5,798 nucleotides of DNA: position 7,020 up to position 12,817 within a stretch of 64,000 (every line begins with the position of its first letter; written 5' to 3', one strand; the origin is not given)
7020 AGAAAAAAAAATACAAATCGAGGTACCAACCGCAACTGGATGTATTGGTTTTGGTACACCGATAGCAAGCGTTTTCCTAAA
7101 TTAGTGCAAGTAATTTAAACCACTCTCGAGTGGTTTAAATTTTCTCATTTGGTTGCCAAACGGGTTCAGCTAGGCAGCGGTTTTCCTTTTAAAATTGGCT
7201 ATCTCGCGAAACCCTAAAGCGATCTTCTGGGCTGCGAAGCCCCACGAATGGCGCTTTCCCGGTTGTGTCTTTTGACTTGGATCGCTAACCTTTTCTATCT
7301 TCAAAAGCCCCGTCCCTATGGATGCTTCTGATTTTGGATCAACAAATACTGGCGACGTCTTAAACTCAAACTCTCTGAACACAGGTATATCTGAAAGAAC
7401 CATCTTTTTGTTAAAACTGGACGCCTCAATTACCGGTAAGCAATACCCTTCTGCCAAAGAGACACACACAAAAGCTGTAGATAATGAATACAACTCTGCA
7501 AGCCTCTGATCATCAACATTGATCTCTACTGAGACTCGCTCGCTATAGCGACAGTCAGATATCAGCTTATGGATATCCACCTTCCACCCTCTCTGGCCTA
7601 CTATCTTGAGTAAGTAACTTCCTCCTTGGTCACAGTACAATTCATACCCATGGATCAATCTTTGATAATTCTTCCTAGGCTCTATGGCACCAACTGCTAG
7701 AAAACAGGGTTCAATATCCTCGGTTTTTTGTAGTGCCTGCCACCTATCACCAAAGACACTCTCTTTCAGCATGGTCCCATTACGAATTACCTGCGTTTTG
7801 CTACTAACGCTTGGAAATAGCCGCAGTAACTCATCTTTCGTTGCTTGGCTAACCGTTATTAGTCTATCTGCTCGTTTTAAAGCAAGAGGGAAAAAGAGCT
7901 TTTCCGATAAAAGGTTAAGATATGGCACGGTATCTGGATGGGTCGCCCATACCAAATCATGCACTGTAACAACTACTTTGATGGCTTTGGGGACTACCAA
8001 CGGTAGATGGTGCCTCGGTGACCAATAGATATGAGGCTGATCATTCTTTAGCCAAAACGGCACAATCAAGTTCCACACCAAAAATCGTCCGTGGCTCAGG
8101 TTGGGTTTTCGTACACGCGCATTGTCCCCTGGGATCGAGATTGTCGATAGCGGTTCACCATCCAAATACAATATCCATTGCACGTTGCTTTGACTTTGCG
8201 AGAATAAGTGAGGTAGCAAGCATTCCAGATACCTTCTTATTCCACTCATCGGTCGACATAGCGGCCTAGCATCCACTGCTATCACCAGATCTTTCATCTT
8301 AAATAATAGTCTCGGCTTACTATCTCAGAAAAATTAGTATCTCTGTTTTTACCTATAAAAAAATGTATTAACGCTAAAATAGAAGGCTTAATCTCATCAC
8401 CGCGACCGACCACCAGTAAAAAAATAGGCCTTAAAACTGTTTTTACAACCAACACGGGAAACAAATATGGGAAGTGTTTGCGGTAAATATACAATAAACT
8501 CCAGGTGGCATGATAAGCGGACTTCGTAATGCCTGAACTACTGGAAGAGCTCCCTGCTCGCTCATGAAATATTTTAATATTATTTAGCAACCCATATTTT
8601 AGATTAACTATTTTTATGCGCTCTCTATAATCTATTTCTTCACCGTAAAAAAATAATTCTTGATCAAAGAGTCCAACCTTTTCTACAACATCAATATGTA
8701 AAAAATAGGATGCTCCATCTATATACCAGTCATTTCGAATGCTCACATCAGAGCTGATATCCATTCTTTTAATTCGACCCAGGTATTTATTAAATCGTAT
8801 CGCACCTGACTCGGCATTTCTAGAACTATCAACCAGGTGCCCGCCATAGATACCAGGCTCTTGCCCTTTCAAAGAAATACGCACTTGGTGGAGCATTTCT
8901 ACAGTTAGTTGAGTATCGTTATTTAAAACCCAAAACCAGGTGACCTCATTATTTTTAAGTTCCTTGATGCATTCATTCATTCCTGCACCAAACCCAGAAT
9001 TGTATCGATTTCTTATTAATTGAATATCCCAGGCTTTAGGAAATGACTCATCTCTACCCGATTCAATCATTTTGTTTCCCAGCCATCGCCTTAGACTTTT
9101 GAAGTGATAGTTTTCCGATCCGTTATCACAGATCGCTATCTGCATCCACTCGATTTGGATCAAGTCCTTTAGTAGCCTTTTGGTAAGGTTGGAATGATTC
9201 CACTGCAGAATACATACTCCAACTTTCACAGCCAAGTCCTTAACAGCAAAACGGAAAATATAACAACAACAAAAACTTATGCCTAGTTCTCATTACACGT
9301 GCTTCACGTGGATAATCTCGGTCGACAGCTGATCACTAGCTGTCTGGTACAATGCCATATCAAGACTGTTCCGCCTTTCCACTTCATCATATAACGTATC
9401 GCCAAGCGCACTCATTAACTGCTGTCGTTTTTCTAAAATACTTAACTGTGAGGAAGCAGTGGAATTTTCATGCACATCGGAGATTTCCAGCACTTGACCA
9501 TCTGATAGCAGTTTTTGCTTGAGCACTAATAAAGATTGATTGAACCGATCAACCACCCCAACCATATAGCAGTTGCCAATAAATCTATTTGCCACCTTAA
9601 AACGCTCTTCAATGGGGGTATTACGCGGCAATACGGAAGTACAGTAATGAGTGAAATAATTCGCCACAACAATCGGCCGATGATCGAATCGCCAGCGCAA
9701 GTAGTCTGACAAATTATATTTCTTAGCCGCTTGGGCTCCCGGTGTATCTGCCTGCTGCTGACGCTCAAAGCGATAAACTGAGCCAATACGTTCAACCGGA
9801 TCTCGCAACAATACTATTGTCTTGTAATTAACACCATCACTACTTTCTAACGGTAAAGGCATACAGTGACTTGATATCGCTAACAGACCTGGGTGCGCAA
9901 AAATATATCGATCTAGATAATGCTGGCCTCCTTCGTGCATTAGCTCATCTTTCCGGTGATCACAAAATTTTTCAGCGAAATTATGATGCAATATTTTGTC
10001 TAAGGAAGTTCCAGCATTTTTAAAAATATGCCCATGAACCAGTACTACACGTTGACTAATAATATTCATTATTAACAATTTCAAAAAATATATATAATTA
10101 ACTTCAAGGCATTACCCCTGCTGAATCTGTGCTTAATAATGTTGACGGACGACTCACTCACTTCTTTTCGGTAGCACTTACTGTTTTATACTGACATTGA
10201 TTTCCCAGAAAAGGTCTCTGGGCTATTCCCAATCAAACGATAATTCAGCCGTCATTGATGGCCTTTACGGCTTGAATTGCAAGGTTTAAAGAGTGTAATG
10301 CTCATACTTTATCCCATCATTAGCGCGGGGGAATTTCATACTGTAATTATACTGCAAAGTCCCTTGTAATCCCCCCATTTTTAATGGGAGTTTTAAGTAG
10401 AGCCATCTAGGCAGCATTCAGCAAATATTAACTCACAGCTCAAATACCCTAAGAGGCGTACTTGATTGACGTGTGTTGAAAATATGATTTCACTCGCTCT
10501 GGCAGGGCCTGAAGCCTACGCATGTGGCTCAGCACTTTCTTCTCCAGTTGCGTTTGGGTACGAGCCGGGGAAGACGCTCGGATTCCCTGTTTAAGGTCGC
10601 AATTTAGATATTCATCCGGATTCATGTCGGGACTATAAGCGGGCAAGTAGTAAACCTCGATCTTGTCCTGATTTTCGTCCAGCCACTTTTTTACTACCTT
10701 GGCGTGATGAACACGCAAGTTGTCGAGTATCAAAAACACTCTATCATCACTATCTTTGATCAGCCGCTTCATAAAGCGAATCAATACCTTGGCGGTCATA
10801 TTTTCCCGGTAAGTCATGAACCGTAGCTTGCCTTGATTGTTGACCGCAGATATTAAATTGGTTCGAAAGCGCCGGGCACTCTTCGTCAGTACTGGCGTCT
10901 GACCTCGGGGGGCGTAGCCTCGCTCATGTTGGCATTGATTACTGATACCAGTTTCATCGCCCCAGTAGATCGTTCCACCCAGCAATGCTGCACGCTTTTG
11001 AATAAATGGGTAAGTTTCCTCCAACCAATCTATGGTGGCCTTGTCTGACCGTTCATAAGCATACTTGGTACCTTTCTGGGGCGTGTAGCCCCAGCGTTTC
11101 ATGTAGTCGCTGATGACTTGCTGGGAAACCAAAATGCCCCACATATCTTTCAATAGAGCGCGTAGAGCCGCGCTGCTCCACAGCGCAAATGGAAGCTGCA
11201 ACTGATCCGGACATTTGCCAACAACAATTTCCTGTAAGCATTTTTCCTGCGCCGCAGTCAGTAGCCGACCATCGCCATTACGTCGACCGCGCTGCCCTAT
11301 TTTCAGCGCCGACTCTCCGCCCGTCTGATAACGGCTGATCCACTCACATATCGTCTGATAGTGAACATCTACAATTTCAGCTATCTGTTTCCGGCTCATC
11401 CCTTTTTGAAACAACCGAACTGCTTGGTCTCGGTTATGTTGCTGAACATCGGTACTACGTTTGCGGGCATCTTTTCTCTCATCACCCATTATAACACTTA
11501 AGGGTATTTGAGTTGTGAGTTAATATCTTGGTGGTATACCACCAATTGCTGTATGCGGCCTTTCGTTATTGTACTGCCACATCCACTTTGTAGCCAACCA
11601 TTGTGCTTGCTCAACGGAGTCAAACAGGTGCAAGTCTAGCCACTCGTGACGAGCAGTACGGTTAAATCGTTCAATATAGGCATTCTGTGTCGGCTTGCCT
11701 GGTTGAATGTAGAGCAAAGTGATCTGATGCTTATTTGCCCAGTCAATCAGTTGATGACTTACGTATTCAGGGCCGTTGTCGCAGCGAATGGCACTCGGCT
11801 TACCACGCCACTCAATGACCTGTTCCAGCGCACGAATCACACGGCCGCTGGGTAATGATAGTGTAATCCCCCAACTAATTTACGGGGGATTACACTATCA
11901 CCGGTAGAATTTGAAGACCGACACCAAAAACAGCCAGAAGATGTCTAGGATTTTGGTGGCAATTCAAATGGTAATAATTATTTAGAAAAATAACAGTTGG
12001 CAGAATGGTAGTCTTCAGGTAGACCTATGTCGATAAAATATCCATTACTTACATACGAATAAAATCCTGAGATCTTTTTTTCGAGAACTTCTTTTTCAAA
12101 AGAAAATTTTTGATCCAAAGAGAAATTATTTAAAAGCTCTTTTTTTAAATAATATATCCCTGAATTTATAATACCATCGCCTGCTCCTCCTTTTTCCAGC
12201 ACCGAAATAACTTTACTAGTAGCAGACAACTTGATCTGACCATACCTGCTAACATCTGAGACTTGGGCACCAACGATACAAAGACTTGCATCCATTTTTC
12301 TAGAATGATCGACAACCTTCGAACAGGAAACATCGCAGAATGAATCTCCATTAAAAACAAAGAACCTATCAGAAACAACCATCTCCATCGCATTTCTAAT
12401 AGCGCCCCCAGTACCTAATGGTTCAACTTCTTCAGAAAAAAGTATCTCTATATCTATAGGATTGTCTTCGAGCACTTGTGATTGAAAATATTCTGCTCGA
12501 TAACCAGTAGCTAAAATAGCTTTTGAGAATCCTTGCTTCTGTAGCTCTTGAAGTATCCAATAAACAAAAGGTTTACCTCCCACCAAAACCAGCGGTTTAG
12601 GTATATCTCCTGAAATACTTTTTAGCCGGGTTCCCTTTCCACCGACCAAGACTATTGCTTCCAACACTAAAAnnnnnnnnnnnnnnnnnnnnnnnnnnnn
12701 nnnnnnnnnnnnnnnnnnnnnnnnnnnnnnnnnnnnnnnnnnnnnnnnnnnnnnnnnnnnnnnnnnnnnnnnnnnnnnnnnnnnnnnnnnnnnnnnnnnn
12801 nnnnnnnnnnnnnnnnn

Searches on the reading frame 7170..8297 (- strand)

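Call 74: search_protein_families(library=pfam, proteins=[window:7170-8297:-], max_evalue=0.00001)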
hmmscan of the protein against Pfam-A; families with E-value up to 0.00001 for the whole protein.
window:7170-8297:- (375 aa): 3 families
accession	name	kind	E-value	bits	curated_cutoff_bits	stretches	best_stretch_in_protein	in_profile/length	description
PF00534.26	Glycos_transf_1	-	9.6e-17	61.5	26.4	1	195-338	14-159/172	Glycosyl transferases group 1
PF13439.12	Glyco_transf_4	-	4.8e-10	40.1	28.5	1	69-175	54-166/170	Glycosyltransferase Family 4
PF13692.12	Glyco_trans_1_4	-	5.2e-09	36.9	27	1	197-324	2-129/142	Glycosyl transferases group 1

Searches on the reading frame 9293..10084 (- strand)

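Call 74: search_protein_families(library=pfam, proteins=[window:9293-10084:-], max_evalue=0.00001)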
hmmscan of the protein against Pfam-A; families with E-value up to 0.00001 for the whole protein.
window:9293-10084:- (263 aa): 1 family
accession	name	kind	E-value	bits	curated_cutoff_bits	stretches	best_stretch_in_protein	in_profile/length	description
PF03567.20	Sulfotransfer_2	-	2e-06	28.5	22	1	8-123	4-117/252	Sulfotransferase family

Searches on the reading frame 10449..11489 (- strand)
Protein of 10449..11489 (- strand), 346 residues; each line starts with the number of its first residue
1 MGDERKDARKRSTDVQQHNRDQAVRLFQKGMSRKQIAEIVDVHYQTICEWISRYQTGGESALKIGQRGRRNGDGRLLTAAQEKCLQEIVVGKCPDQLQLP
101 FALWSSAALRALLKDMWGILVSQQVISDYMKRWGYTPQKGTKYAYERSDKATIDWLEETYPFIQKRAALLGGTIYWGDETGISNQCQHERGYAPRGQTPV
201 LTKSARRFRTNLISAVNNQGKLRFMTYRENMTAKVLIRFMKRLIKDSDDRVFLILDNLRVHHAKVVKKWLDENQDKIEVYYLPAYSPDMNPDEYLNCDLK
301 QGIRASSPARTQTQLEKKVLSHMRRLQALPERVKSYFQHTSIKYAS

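Call 74: search_protein_families(library=pfam, proteins=[window:10449-11489:-], max_evalue=0.00001)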
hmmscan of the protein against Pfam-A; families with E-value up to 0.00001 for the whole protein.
window:10449-11489:- (346 aa): 7 families
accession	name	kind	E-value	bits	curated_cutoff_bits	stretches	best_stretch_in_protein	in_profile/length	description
PF13358.12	DDE_3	-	5.6e-40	137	28.6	1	174-315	2-145/146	DDE superfamily endonuclease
PF13592.12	HTH_33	-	7.3e-14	51.6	25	1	101-159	2-60/60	Winged helix-turn helix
PF13384.12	HTH_23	-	2.3e-11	43.6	24.6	1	22-63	9-50/50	Homeodomain-like domain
PF13518.12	HTH_28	-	1.9e-10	41.1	25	1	22-69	4-50/52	Helix-turn-helix domain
PF13551.12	HTH_29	-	3.7e-10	40.2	28.1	1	22-82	3-63/64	Winged helix-turn helix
PF13565.12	HTH_32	-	4.8e-07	30.7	33.7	1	46-127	1-70/73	Homeodomain-like domain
PF06056.18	Terminase_5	-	8.4e-07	29.3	20.3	1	20-78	3-58/58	Putative ATPase subunit of terminase (gpP-like)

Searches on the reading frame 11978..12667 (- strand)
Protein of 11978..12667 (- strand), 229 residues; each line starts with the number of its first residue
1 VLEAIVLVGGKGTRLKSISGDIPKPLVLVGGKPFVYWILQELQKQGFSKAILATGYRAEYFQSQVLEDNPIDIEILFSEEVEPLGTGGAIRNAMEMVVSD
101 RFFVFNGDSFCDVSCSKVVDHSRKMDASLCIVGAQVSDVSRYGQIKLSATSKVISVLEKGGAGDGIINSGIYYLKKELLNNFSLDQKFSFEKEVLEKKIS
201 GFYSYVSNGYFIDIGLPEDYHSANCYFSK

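Call 74: search_protein_families(library=pfam, proteins=[window:11978-12667:-], max_evalue=0.00001)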
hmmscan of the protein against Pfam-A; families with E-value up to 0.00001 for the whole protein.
window:11978-12667:- (229 aa): 2 families
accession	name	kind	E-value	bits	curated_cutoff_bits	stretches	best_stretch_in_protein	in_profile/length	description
PF00483.29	NTP_transferase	-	3.5e-33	115.6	21.2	1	4-225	2-240/245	Nucleotidyl transferase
PF12804.13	NTP_transf_3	-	5e-11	43.5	27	1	4-109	1-96/160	MobA-like NTP transferase domain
